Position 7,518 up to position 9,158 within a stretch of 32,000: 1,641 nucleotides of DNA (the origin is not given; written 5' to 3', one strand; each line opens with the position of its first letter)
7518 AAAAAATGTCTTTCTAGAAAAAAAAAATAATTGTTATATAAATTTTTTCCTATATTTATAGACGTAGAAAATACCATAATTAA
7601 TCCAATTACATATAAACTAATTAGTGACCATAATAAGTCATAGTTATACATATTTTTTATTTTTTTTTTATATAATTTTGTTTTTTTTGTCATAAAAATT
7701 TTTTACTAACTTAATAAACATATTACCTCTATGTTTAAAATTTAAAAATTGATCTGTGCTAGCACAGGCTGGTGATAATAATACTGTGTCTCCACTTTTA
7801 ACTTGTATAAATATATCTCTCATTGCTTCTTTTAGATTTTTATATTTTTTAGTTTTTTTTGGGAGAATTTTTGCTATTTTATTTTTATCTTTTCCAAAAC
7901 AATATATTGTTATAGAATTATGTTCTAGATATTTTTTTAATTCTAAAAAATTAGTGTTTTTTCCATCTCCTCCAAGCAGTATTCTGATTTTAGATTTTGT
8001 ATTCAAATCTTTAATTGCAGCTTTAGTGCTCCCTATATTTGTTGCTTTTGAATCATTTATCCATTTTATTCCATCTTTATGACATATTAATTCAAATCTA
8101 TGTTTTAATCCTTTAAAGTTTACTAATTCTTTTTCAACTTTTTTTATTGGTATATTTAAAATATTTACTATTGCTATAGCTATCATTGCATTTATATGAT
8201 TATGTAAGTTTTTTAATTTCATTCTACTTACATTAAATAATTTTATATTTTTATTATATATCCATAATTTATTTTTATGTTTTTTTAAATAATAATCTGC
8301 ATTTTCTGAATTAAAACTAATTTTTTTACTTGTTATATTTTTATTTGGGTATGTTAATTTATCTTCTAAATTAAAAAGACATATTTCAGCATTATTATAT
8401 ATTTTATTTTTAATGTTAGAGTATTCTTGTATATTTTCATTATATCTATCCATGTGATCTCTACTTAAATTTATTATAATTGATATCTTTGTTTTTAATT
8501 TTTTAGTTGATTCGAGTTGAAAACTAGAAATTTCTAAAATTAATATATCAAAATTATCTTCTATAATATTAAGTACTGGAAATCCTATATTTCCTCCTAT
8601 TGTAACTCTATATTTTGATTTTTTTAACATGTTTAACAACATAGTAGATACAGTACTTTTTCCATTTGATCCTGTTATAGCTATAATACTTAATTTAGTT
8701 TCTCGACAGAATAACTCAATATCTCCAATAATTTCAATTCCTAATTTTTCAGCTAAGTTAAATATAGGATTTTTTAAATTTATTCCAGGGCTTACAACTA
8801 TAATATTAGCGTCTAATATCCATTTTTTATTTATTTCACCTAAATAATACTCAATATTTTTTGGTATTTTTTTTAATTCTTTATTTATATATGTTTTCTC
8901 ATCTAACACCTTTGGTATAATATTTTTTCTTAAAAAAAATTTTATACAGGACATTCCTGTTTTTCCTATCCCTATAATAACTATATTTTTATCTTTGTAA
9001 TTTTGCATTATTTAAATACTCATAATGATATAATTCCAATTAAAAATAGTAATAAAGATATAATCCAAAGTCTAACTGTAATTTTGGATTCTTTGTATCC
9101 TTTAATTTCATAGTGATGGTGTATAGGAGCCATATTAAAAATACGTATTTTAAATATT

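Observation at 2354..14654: Recurrent pattern: three dcw genes share the same 5'-proximal A9 lesion, while many other A9/A10 tracts stay in frame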

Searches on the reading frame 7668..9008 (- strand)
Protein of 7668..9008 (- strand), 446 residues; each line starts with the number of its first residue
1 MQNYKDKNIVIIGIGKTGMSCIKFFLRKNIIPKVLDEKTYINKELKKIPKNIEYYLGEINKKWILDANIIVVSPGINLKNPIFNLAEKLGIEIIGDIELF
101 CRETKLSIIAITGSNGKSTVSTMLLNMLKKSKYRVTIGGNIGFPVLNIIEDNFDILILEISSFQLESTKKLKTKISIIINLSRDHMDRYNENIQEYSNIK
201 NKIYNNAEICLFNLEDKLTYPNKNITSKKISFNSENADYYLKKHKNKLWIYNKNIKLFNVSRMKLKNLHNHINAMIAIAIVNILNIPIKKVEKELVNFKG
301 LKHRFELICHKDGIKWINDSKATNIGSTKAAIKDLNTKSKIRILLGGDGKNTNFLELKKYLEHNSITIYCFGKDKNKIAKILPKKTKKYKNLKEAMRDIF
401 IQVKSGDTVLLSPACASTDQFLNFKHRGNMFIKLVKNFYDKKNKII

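Call 10: find_related_loci(query=window:7668-9008:-, collection=genome_contigs, flank=10000)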
Query window:7668-9008:- (446 aa) in genome_contigs; peptide patterns used: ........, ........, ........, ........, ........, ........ (x = any residue, [..] = any of these).
85 stretches matched a pattern, but none encodes a relative of the query by tblastn (E <= 1e-3).
